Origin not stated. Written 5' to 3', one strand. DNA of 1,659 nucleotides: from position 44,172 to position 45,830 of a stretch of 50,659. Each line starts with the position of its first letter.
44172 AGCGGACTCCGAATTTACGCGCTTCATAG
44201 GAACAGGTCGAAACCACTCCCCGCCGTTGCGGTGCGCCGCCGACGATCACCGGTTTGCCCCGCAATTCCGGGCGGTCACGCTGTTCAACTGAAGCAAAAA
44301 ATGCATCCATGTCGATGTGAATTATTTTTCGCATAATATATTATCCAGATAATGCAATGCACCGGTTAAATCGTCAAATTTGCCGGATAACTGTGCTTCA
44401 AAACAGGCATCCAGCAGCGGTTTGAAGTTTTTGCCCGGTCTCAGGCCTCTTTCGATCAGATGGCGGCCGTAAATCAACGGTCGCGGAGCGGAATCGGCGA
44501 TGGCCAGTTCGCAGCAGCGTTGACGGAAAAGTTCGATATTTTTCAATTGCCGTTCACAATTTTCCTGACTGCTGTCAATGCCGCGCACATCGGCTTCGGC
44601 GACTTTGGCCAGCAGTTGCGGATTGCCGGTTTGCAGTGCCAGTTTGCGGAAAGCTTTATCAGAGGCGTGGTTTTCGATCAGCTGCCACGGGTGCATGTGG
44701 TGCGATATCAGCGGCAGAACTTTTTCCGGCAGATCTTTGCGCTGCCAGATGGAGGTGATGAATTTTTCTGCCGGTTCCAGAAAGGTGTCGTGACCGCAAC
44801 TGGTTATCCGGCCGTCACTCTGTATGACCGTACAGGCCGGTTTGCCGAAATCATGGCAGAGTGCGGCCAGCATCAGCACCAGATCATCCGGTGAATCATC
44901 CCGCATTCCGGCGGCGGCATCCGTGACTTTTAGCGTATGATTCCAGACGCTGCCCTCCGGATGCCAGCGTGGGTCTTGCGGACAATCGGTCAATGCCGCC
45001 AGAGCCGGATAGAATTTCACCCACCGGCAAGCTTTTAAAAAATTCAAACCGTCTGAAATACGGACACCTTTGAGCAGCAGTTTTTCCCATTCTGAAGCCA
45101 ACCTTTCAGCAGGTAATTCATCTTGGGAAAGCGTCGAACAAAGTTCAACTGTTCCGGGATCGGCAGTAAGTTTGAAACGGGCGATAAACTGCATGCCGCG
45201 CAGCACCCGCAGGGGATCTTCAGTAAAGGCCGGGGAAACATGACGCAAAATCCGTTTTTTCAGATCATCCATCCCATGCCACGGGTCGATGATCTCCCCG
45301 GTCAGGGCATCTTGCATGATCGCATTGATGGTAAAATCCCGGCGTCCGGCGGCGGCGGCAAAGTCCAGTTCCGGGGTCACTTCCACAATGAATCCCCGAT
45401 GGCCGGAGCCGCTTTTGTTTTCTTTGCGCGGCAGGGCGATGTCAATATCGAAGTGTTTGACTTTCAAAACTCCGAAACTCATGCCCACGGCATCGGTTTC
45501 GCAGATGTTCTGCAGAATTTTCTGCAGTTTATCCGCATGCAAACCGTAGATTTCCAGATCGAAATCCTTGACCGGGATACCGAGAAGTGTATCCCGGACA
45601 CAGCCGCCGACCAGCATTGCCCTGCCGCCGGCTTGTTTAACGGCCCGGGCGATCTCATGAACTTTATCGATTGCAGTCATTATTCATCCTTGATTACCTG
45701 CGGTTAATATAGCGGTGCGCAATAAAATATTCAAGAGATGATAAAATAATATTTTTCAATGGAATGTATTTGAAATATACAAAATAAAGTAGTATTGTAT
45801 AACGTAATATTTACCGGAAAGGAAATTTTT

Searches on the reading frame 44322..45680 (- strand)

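Call 63: search_protein_families(library=pfam, max_evalue=0.00001, proteins=[window:44322-45680:-])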
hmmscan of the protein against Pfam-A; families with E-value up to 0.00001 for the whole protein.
window:44322-45680:- (452 aa): 2 families
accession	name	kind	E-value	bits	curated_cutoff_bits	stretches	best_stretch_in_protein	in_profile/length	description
PF01743.26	PolyA_pol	-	3.6e-19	69.8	23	1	22-146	2-126/126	Poly A polymerase head domain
PF01966.28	HD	-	6.4e-07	30.1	22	1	245-335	1-92/116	HD domain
